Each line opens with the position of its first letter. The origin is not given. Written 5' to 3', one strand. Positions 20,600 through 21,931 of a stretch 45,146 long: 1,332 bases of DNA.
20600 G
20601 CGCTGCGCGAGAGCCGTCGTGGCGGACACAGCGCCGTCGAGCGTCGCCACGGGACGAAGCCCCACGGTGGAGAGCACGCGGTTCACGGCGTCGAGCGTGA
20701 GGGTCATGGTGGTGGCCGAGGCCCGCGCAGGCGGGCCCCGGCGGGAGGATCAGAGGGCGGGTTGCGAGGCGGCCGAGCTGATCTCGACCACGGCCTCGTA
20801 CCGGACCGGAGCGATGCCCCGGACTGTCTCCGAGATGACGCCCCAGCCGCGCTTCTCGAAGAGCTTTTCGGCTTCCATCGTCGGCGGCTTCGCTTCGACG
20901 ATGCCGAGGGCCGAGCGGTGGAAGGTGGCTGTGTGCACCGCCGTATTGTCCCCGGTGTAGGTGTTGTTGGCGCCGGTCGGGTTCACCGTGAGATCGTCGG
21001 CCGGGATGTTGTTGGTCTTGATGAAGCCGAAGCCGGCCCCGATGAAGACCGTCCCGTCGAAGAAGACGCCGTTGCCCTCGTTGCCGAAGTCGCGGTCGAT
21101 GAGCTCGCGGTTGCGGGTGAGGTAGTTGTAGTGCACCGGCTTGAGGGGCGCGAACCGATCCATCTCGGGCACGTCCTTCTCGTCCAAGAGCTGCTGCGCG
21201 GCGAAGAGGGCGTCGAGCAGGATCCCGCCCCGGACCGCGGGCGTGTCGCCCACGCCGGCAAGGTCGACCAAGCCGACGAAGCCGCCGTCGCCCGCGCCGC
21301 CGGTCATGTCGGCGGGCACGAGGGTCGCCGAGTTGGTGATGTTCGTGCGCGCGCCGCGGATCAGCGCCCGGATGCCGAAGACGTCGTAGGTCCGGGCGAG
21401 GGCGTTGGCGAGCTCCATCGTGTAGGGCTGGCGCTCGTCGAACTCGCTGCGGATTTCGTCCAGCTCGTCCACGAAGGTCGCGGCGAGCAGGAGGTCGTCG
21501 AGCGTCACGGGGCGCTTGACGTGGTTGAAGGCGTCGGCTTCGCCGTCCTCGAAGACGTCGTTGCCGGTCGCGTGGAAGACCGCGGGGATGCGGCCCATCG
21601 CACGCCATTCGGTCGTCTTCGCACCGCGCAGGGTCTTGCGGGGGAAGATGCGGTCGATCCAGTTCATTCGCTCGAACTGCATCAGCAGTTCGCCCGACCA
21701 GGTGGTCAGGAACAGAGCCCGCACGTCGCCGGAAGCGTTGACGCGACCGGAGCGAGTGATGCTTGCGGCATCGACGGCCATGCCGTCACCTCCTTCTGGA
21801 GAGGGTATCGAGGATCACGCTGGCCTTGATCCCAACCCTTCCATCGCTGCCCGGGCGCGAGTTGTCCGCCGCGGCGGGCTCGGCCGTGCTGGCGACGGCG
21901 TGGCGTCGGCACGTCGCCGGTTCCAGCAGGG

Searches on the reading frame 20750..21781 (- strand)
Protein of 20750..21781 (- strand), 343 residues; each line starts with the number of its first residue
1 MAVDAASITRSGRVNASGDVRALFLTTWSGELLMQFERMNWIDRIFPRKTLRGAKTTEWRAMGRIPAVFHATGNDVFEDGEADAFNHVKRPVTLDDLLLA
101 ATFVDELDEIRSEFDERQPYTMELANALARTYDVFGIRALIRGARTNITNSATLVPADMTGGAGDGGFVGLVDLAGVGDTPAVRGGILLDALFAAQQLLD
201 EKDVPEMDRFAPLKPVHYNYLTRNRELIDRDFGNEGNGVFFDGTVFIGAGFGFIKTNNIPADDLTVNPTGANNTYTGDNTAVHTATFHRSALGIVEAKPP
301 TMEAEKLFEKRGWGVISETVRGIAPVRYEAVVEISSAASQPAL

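Call 20: search_protein_families(library=phrogs, proteins=[window:20750-21781:-], max_evalue=0.001)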
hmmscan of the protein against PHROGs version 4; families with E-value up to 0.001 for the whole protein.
window:20750-21781:- (343 aa): 3 families
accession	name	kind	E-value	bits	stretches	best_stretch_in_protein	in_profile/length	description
phrog_267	-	head and packaging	5.8e-52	178.2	1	11-341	29-330/410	major head protein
phrog_27239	-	head and packaging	2.1e-25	90.6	1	3-153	7-156/163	major head protein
phrog_3437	-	head and packaging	2.9e-10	40.9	1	59-297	47-251/294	major head protein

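Call 41: find_related_loci(query=window:20750-21781:-, collection=genome_contigs, flank=10000)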
Query window:20750-21781:- (343 aa) in genome_contigs; peptide patterns used: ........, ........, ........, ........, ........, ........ (x = any residue, [..] = any of these).
98 stretches matched a pattern, but none encodes a relative of the query by tblastn (E <= 1e-3).
